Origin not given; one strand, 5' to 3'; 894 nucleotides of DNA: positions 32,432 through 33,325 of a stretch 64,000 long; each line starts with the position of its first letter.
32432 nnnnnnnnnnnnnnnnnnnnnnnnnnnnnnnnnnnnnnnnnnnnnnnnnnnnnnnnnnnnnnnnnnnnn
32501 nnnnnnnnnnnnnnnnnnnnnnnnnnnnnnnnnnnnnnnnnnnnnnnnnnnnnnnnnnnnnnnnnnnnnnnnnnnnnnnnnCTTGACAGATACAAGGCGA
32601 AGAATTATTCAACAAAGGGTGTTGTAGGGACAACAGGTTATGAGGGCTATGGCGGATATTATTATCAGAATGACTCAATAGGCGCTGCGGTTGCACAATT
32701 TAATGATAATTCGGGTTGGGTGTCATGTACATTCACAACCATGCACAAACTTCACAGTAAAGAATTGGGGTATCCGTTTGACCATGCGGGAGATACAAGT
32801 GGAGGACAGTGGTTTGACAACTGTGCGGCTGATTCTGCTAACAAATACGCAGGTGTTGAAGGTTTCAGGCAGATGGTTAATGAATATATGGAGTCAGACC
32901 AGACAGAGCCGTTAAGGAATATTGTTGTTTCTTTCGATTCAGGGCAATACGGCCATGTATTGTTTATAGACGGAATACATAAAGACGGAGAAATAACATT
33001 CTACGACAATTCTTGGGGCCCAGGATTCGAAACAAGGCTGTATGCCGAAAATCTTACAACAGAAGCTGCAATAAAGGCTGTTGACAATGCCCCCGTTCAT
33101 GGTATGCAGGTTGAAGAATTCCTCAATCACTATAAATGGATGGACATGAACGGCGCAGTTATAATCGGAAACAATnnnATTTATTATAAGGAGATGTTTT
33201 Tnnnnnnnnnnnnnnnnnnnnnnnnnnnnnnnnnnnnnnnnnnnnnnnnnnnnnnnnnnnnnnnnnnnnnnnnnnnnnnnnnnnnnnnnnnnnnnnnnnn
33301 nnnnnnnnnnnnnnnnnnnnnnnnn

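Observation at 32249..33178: WXG/LXG-like helical domain fused to a CHAP-type cysteine amidase with no adjacent immunity gene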

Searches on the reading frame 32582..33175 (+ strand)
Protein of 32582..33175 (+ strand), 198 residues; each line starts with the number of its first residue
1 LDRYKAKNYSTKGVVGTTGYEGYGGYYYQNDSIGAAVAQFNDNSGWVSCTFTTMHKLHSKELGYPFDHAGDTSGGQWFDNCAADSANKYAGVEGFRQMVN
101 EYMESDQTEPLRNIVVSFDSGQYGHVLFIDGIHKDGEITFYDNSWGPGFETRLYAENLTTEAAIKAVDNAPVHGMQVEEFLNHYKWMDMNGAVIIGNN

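Call 27: search_protein_families(library=pfam, alignment_id=A2, max_evalue=0.01)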
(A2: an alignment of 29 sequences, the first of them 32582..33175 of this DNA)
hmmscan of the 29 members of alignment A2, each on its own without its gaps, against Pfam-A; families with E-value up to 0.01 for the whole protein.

A. member 1, window:32582-33175:+ (198 aa): 1 family
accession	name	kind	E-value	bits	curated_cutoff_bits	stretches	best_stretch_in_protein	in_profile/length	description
PF05257.22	CHAP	-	1.7e-06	28.9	26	1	43-141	5-78/81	CHAP domain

B. families by the number of members that match (of 29 scanned): 9 families
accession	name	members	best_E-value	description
PF05257.22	CHAP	18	6.6e-07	CHAP domain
PF06013.18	WXG100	5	1.4e-07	Proteins of 100 residues with WXG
PF20117.4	DUF6507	2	0.003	Family of unknown function (DUF6507)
PF14200.12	RicinB_lectin_2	1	1.2e-18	Ricin-type beta-trefoil lectin domain-like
PF00652.28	Ricin_B_lectin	1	2.2e-09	Ricin-type beta-trefoil lectin domain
PF17279.8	DUF5344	1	0.00032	Family of unknown function (DUF5344)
PF25547.1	WXG100_2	1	0.00095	WXG100 like domain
PF04740.18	LXG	1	0.0011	LXG domain of WXG superfamily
PF20551.3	DUF6765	1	0.0026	Family of unknown function (DUF6765)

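Call 38: predict_structure(alignment_id=A2)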
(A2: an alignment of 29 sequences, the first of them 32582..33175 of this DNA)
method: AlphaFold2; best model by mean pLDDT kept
length: 198 residues; sequences in the alignment: 29
mean_pLDDT: 89.7   pTM: 0.89
mean pLDDT of the five models: 89.7, 87.6, 85.3, 82.6, 81.8
residues with pLDDT >= 90: 141; 70-90: 36; 50-70: 20; < 50: 1
segments of 3 or more residues with pLDDT < 50: none
pLDDT, mean of each block of 10 residues (from residue 1): 65 66 83 88 96 94 90 96 93 98 93 96 95 97 81 93 95 96 96 84
secondary structure, 60 per line:
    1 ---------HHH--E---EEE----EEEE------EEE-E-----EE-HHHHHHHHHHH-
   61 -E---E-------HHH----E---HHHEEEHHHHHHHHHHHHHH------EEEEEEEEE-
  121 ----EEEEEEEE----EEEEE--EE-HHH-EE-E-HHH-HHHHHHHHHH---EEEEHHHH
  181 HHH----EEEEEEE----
elements in order: E19-21 E26-29 E36-38 H49-59 E88-90 H91-104 E111-119 E125-132 E137-141 H160-169 E173-176 H177-183 E188-194

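Call 44: fold_search(model_id=the predicted structure, library=pdb)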
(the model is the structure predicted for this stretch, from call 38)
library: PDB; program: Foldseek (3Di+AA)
matches with E <= 10: 329; with E <= 0.001: 0
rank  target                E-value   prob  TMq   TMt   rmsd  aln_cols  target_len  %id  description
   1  2lrj_MODEL_1_A        4.5e-02  0.66  0.27  0.43   9.3       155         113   13  NMR solution structure of staphyloxanthin biosynthesis protein (released 2012-04-18)
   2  8ssk_A                4.5e-02  0.54  0.33  0.24  11.3       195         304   13  Citrobacter rodentium contact dependent growth inhibition (CDI) entry and toxin (CdiA-CT) domains (released 2024-05-15)
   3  5t1q_B                4.8e-02  0.75  0.33  0.20  10.9       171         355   12  2.15 Angstrom Crystal Structure of N-acetylmuramoyl-L-alanine Amidase from Staphylococcus aureus. (released 2017-06-07)
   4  5t1q_D                5.5e-02  0.57  0.30  0.18  11.5       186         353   13  2.15 Angstrom Crystal Structure of N-acetylmuramoyl-L-alanine Amidase from Staphylococcus aureus. (released 2017-06-07)
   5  8ssk_C                7.0e-02  0.54  0.35  0.25  11.0       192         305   14  Citrobacter rodentium contact dependent growth inhibition (CDI) entry and toxin (CdiA-CT) domains (released 2024-05-15)
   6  5t1q_C                7.0e-02  0.28  0.20  0.12   8.8       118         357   15  2.15 Angstrom Crystal Structure of N-acetylmuramoyl-L-alanine Amidase from Staphylococcus aureus. (released 2017-06-07)
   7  2k3a_MODEL_1_A        7.9e-02  0.41  0.30  0.36   9.2       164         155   17  NMR solution structure of Staphylococcus saprophyticus CHAP (cysteine, histidine-dependent amidohydrolases/pep (released 2008-05-13)
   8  4cgk_B                9.6e-02  0.38  0.24  0.15   8.6       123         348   16  Crystal structure of the essential protein PcsB from Streptococcus pneumoniae (released 2014-05-21)
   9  8ssk_D                1.1e-01  0.38  0.34  0.24  11.2       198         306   14  Citrobacter rodentium contact dependent growth inhibition (CDI) entry and toxin (CdiA-CT) domains (released 2024-05-15)
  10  5t1q_A                1.2e-01  0.20  0.20  0.13   9.5       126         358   13  2.15 Angstrom Crystal Structure of N-acetylmuramoyl-L-alanine Amidase from Staphylococcus aureus. (released 2017-06-07)
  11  4cgk_A                1.3e-01  0.28  0.23  0.15   8.5       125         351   18  Crystal structure of the essential protein PcsB from Streptococcus pneumoniae (released 2014-05-21)
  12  5xe8_C                1.8e-01  0.28  0.20  0.29   8.9       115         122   11  Crystal Structure of the Peptidase Domain of Streptococcus mutans ComA (released 2017-06-28)
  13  5xe9_B                1.9e-01  0.33  0.22  0.33   8.0       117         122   12  Crystal Structure of the Complex of the Peptidase Domain of Streptococcus mutans ComA with a Small Molecule Inhibitor. (released 2017-06-28)
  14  6ii6_B                2.3e-01  0.11  0.20  0.14  12.1       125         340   11  Crystal structure of the Makes Caterpillars Floppy (MCF)-Like effector of Vibrio vulnificus MO6-24/O in complex with a (released 2019-08-07)
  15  4csh_A                2.8e-01  0.18  0.30  0.34  10.1       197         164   13  Native structure of the lytic CHAPK domain of the endolysin LysK from Staphylococcus aureus bacteriophage K (released 2014-08-06)
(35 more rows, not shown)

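Call 84: fold_search(model_id=the predicted structure, library=viral)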
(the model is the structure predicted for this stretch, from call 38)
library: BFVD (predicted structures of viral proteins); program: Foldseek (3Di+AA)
matches with E <= 10: 459; with E <= 0.001: 0
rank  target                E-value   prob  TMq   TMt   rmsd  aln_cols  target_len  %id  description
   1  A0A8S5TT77            1.1e-02  0.60  0.35  0.15   9.6       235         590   11  Minor capsid protein [Siphoviridae sp. ctzm5103]
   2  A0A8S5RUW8            1.5e-02  0.80  0.32  0.20  12.6       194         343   15  N-acetylmuramoyl-L-alanine amidase [Siphoviridae sp. ctHip2]
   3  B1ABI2                2.9e-02  0.82  0.34  0.20   6.3       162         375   12  (no name in the UniProt tables at hand)
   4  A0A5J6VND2            4.0e-02  0.44  0.23  0.11   7.4       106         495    8  Uncharacterized protein [Megaviridae environmental sample]
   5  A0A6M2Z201            4.8e-02  0.63  0.33  0.27   7.1       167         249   10  (no name in the UniProt tables at hand)
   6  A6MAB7                5.4e-02  0.47  0.30  0.29   9.8       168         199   17  Gp053a [Lactococcus phage KSY1]
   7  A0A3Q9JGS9            8.9e-02  0.25  0.26  0.27  15.9       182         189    6  (no name in the UniProt tables at hand)
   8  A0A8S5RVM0            1.4e-01  0.47  0.34  0.24   7.6       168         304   12  Lysin [Siphoviridae sp. ctHip2]
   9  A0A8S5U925            1.5e-01  0.30  0.26  0.17   8.9       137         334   10  CW7 repeat protein [Herelleviridae sp. cti3G1]
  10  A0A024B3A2            1.5e-01  0.21  0.19  0.27   8.2       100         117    9  Uncharacterized protein [Bacillus phage Hoody T]
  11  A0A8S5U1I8            1.7e-01  0.28  0.30  0.22   9.0       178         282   16  CHAP domain protein [Siphoviridae sp. ctt8434]
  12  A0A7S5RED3            1.7e-01  0.21  0.19  0.19   6.4        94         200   16  (no name in the UniProt tables at hand)
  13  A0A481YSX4            1.9e-01  0.33  0.23  0.24   8.5       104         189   10  Lecithin retinol acyltransferase [Marseillevirus LCMAC101]
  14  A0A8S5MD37            1.9e-01  0.25  0.30  0.13  12.3       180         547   16  lysozyme [Podoviridae sp. cty0j11]
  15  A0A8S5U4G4            2.0e-01  0.57  0.35  0.12   7.5       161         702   15  Major tail protein [Podoviridae sp. ctIyI17]
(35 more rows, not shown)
